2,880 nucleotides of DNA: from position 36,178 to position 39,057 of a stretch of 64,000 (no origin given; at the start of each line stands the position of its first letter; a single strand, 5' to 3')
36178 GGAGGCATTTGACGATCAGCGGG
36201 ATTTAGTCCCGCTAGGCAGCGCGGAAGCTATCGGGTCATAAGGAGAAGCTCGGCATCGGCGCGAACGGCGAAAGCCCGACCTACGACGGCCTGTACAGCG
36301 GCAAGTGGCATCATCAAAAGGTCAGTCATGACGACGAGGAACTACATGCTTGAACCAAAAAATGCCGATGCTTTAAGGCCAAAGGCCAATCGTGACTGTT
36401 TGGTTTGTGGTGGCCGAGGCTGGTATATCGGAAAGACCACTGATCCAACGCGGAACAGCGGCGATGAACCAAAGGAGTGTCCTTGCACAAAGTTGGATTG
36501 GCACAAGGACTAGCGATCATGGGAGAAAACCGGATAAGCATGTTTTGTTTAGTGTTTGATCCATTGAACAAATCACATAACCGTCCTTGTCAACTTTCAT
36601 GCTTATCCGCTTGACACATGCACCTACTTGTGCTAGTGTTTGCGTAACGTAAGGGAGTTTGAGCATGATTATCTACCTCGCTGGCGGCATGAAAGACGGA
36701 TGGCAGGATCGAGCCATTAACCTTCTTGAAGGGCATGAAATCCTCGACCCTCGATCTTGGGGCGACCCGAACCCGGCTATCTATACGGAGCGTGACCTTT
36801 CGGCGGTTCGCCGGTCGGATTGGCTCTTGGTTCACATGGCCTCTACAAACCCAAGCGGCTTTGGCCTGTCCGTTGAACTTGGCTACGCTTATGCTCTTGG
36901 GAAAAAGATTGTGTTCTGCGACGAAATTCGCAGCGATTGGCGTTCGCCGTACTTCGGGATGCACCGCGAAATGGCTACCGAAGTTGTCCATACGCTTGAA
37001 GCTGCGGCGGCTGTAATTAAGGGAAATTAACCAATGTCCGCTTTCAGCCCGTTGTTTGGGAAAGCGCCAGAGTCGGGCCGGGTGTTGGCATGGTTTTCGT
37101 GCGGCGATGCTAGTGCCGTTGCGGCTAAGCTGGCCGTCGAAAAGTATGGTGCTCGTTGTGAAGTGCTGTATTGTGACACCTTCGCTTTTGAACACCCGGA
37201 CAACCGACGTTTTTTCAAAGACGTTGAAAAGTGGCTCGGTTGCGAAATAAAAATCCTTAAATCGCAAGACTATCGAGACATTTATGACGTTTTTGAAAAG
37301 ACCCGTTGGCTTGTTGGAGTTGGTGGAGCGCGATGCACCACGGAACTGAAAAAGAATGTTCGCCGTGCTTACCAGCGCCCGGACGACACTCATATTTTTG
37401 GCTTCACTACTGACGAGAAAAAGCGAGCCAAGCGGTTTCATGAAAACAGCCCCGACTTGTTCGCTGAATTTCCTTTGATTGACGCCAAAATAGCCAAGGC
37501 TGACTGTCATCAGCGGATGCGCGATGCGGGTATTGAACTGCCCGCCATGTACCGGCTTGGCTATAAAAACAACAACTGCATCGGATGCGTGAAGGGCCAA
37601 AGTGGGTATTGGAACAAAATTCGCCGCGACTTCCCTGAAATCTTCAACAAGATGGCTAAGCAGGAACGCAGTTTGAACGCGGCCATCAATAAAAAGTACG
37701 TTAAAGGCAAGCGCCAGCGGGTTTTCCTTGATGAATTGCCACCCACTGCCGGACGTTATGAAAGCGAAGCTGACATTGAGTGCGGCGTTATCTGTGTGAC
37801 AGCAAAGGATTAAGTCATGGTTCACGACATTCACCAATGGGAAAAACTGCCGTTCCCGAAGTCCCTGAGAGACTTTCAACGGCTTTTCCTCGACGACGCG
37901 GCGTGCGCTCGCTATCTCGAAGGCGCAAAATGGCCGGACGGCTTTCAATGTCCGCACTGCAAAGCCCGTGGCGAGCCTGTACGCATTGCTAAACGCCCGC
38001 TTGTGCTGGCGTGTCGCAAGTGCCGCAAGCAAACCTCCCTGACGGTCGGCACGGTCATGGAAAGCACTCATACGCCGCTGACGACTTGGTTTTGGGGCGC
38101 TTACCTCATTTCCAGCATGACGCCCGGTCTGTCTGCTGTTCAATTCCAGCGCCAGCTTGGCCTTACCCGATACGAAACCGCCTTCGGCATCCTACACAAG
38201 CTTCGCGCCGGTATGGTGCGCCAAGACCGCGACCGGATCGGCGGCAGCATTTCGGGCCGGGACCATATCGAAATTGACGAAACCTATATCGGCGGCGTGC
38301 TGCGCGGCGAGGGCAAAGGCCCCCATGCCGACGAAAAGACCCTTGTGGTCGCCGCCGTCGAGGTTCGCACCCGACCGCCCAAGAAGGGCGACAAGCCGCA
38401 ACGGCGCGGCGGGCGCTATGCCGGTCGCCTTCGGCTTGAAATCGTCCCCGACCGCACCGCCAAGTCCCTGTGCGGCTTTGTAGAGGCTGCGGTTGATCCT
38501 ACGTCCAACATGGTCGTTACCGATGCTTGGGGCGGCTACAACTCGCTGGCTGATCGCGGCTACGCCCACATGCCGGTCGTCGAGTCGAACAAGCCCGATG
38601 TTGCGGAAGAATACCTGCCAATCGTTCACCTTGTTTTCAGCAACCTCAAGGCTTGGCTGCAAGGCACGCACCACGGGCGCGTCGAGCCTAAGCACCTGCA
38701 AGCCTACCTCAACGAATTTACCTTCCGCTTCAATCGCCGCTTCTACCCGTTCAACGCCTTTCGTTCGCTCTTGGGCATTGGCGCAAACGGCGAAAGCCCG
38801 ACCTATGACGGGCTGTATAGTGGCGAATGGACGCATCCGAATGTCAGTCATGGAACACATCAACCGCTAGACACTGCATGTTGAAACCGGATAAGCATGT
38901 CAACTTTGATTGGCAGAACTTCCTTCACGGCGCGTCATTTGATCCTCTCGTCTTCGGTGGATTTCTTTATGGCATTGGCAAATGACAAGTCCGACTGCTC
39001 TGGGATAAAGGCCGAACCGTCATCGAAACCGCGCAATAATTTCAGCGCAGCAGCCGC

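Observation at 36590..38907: Freshly inserted IS1595-family transposon carrying a nucleoside-deoxyribosyltransferase-like / PP-loop enzyme gene pair with its own promoter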

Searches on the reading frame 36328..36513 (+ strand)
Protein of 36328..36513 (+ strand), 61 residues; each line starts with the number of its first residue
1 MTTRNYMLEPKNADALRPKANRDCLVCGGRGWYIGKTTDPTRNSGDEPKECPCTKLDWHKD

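Call 3: search_protein_families(library=pfam, proteins=[window:36328-36513:+], max_evalue=1)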
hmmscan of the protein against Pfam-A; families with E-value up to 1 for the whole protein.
window:36328-36513:+ (61 aa): 0 families

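Call 4: search_protein_families(library=ncbifam, proteins=[window:36328-36513:+], max_evalue=1)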
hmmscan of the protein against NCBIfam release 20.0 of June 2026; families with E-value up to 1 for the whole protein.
window:36328-36513:+ (61 aa): 0 families

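Call 50: search_protein_families(library=phrogs, proteins=[window:36328-36513:+], max_evalue=0.001)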
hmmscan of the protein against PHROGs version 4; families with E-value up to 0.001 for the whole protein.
window:36328-36513:+ (61 aa): 0 families

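Call 78: find_encoding_contigs(protein=window:36328-36513:+, flank=5000, max_places=10)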
Protein window:36328-36513:+ (61 aa): no gene with exactly this product is on record in the collection.

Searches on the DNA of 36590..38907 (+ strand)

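Call 6: search_dna_similar(query=window:36590-38907:+, collection=phages, mode=distant, max_rows=20)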
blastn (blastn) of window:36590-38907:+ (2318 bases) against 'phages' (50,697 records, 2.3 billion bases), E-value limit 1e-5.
Records with a match: 10; places in all: 10; records where one place covers at least 80% of the query: 0.
Best place of each record, by identity: 80-90% 3; 60-80% 7.
By first word of the organism name: Pseudoalteromonas 3; Bacteriophage 2; Verrucomicrobia 2; Pseudomonas 2; Tunturiibacter 1.
By host as written in the record: - 2; Puniceicoccales sp. IMCC8625 2; Pseudoalteromonas sp. YM19 1; Pseudoalteromonas marina DSM 17587 1; Pseudoalteromonas sp. str. H100 1; Tunturiibacter psychrotolerans X5P2 1; Pseudomonas aeruginosa LESB58 1; Pseudomonas aeruginosa ST773 (NDM-1-producing) 1.
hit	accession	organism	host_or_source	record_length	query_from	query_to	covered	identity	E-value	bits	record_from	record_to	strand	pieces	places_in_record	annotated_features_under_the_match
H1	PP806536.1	Pseudoalteromonas phage vB_Psp_PY6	Pseudoalteromonas sp. YM19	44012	943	1077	6%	72.5%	1e-9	73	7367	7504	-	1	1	phosphoadenosine phosphosulfate reductase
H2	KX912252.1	Pseudoalteromonas phage PHS3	Pseudoalteromonas marina DSM 17587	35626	934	1049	5%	76.5%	8e-13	83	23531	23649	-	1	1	phosphoadenosine phosphosulfate reductase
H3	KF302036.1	Pseudoalteromonas phage HS2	Pseudoalteromonas sp. str. H100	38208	934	1049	5%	75.6%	1e-11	79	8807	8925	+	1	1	record has no annotation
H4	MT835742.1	Bacteriophage sp.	human fecal samples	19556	937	1050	5%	72.8%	6e-8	67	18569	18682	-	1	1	record has no annotation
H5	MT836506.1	Bacteriophage sp.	human fecal samples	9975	937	1050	5%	72.8%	6e-8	67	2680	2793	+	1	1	record has no annotation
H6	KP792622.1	Verrucomicrobia phage P8625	Puniceicoccales sp. IMCC8625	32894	940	1049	5%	73.2%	7e-7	63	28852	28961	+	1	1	hypothetical protein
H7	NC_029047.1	Verrucomicrobia phage P8625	Puniceicoccales sp. IMCC8625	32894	940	1049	5%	73.2%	7e-7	63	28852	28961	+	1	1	phosphoadenosine phosphosulfate reductase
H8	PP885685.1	Tunturiibacter phage Tunturi_2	Tunturiibacter psychrotolerans X5P2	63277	929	1004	3%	81.6%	1e-10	75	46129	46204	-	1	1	phosphoadenosine phosphosulfate reductase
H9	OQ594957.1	Pseudomonas phage vB_Pae_LESphi4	Pseudomonas aeruginosa LESB58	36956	937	1008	3%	80.6%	2e-8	68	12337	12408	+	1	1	FAD synthetase-related enzyme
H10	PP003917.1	Pseudomonas phage vB_Pae_U5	Pseudomonas aeruginosa ST773 ...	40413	940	1007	3%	82.4%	5e-9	70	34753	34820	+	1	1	integrase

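Call 7: search_dna_similar(query=window:36590-38907:+, collection=plasmids, mode=distant, max_rows=25)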
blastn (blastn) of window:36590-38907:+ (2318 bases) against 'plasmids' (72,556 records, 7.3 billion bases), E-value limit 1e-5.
Records with a match: 32; places in all: 45; records where one place covers at least 80% of the query: 0.
Best place of each record, by identity: 60-80% 32.
By first word of the organism name: Ralstonia 11; Acidiphilium 7; Rhizorhabdus 3; Tardibacter 3; Sphingomonas 2; Xanthomonas 2; Sphingopyxis 1; Acidithiobacillus 1; Rhizobium 1; Rhodococcus 1.
By predicted mobility (MOB-suite, as given by PLSDB): mobilizable 17; conjugative 8; non-mobilizable 7.
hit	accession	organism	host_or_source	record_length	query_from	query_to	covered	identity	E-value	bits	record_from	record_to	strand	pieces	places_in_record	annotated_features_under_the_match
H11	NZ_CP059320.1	Rhizorhabdus wittichii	Enrichment culture,Wastewater treatment ...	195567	1258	2229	42%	68.9%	4e-92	347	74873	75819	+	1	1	none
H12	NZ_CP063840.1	Sphingopyxis granuli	whole organism,river sediment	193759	1258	2229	42%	68.9%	4e-92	347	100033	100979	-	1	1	none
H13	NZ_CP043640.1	Sphingomonas sp. NBWT7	pure culture,soil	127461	1258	2229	42%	68.9%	4e-92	347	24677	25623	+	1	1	none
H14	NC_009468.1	Acidiphilium cryptum JF-5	-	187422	1252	2249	43%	67.0%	2e-70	276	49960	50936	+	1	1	IS1595-like element ISAcr1 family transposase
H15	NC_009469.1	Acidiphilium cryptum JF-5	-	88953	1252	2249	43%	67.0%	2e-70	276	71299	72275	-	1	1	IS1595-like element ISAcr1 family transposase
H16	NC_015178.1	Acidiphilium multivorum AIU301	-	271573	1252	2249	43%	67.0%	2e-70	276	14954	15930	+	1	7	IS1595-like element ISAcr1 family transposase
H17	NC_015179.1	Acidiphilium multivorum AIU301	-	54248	1252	2249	43%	67.0%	2e-70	276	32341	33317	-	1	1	IS1595-like element ISAcr1 family transposase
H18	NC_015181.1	Acidiphilium multivorum AIU301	-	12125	1252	2249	43%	67.0%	2e-70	276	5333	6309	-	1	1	IS1595-like element ISAcr1 family transposase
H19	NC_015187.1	Acidiphilium multivorum AIU301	-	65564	1252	2249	43%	67.0%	2e-70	276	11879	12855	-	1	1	IS1595-like element ISAcr1 family transposase | arsenate reductase (azurin) large subunit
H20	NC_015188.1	Acidiphilium multivorum AIU301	-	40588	1252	2249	43%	67.0%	2e-70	276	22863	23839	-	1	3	IS1595-like element ISAcr1 family transposase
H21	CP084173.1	Acidithiobacillus ferrooxidans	cell culture,River sediment polluted by ...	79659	1252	2249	43%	67.0%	2e-70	276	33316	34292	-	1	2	IS1595-like element ISAcr1 family transposase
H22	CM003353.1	Sphingomonas sp. MEA3-1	single cell,soil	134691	1252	2189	40%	68.7%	9e-88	334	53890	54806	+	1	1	record has no annotation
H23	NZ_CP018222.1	Tardibacter chloracetimidivorans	whole organism,soil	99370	1252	2189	40%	68.7%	9e-88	334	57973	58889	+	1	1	IS1595 family transposase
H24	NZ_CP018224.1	Tardibacter chloracetimidivorans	whole organism,soil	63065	1252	2189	40%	68.7%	9e-88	334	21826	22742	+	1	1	IS1595 family transposase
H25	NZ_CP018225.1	Tardibacter chloracetimidivorans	whole organism,soil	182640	1252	2189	40%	68.7%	9e-88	334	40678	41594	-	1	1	IS1595 family transposase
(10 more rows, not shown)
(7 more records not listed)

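Call 26: get_annotated_region(hit=H14, flank=2500)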
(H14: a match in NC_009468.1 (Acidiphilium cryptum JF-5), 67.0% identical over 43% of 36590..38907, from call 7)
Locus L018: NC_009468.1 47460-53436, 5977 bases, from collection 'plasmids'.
description: Acidiphilium cryptum JF-5 plasmid pACRY02, complete sequence
organism: Acidiphilium cryptum JF-5 (NCBI taxid 349163)
taxonomy: Bacteria; Pseudomonadota; Alphaproteobacteria; Rhodospirillales; Acetobacteraceae; Acidiphilium; Acidiphilium cryptum; Acidiphilium cryptum JF-5
host: -; source: -; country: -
typing (MOB-suite, as given by PLSDB): non-mobilizable; replicon rep_cluster_1239; mating-pair formation MPF_I
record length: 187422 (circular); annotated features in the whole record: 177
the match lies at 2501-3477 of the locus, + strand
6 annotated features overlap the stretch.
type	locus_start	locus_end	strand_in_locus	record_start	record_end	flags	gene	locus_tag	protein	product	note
CDS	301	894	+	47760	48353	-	-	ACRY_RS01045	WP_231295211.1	YceI family protein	-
CDS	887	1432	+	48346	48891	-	-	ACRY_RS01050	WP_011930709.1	cytochrome b/b6 domain-containing protein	-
CDS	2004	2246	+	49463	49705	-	-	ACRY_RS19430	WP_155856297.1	hypothetical protein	-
CDS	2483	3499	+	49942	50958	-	-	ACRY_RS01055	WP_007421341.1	IS1595-like element ISAcr1 family transposase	GO:0006313 - DNA transposition [Evidence IEA]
CDS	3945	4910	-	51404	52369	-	-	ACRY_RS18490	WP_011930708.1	sensor domain-containing diguanylate cyclase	GO:0007165 - signal transduction [Evidence IEA]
CDS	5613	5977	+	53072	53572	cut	-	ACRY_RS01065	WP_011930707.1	hypothetical protein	-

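Call 27: get_annotated_region(hit=H23, flank=2500)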
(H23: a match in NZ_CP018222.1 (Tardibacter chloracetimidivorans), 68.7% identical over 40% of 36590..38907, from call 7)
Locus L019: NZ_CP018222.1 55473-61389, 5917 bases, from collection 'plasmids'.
description: Tardibacter chloracetimidivorans strain JJ-A5 plasmid pHSL1, complete sequence
organism: Tardibacter chloracetimidivorans (NCBI taxid 1921510)
taxonomy: Bacteria; Pseudomonadota; Alphaproteobacteria; Sphingomonadales; Sphingomonadaceae; Tardibacter; Tardibacter chloracetimidivorans
host: -; source: whole organism,soil; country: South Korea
typing (MOB-suite, as given by PLSDB): mobilizable; replicon rep_cluster_1341; relaxase MOBP
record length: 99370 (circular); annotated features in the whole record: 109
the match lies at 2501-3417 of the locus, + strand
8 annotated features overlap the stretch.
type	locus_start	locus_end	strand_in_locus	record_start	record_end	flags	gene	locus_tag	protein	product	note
CDS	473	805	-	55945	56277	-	-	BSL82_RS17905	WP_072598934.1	single-stranded DNA-binding protein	-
CDS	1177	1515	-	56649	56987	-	-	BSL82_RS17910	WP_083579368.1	WGR domain-containing protein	-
CDS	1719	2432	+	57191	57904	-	-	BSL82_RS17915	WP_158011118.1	hypothetical protein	-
CDS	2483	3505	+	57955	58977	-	-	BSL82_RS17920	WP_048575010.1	IS1595 family transposase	-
CDS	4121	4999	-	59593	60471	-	-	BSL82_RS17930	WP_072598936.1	zeta toxin family protein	-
CDS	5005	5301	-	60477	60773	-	-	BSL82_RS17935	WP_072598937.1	hypothetical protein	-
CDS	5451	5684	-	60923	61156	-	-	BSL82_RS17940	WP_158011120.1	hypothetical protein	-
CDS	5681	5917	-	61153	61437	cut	-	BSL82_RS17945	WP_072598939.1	hypothetical protein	-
